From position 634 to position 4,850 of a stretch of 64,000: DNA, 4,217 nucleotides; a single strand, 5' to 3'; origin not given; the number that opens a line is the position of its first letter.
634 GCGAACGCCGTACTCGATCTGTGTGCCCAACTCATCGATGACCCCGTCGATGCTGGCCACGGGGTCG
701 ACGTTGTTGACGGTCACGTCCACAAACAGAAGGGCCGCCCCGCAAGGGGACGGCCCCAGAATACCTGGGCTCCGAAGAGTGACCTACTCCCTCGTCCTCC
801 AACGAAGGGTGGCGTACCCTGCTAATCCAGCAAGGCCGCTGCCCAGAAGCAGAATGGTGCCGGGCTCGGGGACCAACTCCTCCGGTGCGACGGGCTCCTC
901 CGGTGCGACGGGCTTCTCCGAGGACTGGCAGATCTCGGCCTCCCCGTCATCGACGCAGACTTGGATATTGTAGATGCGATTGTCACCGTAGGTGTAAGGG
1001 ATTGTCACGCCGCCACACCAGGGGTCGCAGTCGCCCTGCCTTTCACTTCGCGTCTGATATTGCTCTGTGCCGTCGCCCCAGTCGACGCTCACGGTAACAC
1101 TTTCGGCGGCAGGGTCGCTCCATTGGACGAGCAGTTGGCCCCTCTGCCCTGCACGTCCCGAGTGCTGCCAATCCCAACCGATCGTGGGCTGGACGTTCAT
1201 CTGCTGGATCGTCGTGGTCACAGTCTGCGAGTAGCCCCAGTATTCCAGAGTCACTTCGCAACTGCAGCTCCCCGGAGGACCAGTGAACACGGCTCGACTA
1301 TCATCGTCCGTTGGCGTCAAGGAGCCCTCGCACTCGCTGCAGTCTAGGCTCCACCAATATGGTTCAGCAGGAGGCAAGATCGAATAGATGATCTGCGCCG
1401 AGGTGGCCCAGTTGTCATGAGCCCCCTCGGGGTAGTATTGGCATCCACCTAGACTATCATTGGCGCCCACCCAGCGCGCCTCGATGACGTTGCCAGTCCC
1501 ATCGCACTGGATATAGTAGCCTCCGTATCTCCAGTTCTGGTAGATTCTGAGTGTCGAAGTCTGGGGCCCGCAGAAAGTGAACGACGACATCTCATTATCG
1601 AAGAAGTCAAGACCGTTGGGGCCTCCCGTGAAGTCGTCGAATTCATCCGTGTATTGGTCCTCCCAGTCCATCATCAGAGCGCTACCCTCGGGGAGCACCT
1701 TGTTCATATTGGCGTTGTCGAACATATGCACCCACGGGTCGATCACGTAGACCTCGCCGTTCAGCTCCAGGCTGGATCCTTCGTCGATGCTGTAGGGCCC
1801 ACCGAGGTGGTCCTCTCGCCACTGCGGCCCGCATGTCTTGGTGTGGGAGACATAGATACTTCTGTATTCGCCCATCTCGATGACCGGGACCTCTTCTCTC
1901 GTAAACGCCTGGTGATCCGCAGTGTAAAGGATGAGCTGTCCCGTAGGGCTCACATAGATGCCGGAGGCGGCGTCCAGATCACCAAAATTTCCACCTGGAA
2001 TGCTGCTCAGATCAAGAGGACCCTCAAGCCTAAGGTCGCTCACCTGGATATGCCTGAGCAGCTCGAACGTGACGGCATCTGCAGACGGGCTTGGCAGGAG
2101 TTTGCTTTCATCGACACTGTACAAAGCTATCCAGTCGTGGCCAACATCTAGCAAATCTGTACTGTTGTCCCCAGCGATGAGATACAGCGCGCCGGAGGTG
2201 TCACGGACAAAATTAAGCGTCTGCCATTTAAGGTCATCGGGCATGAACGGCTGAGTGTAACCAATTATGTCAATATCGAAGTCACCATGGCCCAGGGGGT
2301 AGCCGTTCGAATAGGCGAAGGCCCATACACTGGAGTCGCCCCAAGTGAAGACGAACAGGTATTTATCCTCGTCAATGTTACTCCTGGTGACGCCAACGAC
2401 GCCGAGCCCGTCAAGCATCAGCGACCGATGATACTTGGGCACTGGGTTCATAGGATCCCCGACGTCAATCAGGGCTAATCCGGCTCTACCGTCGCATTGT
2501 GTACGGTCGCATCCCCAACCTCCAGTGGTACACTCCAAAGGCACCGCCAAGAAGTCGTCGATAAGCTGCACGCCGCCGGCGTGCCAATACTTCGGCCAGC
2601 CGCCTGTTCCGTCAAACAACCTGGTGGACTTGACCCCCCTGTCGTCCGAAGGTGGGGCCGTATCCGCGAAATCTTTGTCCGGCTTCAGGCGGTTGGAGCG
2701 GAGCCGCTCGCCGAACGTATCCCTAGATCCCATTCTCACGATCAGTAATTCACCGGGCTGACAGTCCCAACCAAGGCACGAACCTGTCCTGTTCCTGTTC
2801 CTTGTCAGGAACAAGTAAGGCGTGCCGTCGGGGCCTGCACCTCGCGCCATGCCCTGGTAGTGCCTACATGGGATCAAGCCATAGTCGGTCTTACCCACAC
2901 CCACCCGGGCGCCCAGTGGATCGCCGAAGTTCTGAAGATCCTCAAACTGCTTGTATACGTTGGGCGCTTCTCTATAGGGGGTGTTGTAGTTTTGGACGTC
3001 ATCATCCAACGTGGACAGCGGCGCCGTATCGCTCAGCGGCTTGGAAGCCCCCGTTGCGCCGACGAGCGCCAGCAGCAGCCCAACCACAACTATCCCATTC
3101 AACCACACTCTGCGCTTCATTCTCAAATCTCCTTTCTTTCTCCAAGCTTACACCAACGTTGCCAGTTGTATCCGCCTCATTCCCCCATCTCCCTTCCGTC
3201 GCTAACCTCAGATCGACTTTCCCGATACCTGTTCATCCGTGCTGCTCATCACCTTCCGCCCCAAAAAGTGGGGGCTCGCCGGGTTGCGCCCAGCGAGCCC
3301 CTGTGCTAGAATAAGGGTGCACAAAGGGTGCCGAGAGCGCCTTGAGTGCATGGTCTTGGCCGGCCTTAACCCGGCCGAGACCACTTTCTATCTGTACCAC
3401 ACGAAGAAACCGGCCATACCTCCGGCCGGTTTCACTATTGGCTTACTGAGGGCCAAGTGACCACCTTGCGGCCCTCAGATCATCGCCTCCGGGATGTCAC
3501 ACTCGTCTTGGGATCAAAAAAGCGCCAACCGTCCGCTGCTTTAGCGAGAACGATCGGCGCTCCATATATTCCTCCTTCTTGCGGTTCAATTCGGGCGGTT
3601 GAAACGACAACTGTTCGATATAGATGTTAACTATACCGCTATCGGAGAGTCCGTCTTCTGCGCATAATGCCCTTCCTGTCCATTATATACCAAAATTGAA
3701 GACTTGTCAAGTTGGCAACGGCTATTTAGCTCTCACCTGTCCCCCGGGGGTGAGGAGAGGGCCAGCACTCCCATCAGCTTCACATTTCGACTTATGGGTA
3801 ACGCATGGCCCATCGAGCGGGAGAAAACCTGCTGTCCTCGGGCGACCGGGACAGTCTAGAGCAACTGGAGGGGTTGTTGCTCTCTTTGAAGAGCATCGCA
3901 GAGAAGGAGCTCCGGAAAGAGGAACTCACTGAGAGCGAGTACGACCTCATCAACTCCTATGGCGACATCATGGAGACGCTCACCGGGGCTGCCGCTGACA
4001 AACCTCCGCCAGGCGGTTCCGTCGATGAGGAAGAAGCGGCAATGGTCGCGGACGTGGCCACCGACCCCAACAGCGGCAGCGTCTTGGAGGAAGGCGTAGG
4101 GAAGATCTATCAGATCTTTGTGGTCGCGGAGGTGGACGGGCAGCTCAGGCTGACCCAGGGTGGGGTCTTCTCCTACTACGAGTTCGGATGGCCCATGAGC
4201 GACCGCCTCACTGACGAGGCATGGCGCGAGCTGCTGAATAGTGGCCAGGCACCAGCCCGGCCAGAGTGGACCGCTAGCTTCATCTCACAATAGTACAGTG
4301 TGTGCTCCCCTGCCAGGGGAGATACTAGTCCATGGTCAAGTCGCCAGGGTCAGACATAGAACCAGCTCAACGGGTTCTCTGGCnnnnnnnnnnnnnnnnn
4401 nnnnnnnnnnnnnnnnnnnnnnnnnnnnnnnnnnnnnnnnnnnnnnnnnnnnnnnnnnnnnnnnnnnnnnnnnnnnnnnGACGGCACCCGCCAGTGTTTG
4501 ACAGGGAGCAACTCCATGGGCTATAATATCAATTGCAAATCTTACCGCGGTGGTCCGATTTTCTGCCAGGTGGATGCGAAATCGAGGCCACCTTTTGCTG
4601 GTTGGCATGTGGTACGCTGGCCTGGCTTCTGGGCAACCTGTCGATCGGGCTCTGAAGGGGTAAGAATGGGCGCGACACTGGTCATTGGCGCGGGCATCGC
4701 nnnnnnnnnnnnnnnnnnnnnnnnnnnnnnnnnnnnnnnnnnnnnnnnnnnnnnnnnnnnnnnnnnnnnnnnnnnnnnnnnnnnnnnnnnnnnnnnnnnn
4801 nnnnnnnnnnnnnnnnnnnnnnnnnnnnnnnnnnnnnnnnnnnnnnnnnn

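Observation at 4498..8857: Orphan Hdr-like module with two complementary HdrA paralogues flanking an HdrD-like gene, driven by a perfect consensus promoter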

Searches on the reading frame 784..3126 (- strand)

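Call 6: search_protein_families(library=pfam, proteins=[window:784-3126:-], max_evalue=0.01)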
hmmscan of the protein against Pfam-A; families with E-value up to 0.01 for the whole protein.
window:784-3126:- (780 aa): 1 family
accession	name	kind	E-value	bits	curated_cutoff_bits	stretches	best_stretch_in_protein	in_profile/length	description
PF07589.16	PEP-CTERM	-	0.00025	21.5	20.7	1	752-770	2-21/24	PEP-CTERM motif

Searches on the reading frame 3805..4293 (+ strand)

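Call 6: search_protein_families(library=pfam, proteins=[window:3805-4293:+], max_evalue=0.01)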
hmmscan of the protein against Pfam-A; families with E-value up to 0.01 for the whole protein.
window:3805-4293:+ (162 aa): 2 families
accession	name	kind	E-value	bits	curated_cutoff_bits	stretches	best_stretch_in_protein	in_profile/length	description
PF11369.13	DUF3160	-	1.1e-46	160.1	25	1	7-156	481-632/632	Protein of unknown function (DUF3160)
PF03767.20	Acid_phosphat_B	-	0.0057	16.6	27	0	8-63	156-213/230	HAD superfamily, subfamily IIIB (Acid phosphatase)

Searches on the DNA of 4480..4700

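Call 53: search_rna_families(source=window, start=4480, end=4700, threshold=evalue, max_evalue=1)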
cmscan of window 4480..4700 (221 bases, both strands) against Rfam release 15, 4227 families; matches with E-value up to 1: 1.
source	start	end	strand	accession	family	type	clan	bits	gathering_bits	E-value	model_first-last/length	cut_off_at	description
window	4521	4591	-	RF00847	mir-62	Gene; miRNA;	-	18.7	70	0.33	1-58/58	no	mir-62 microRNA precursor family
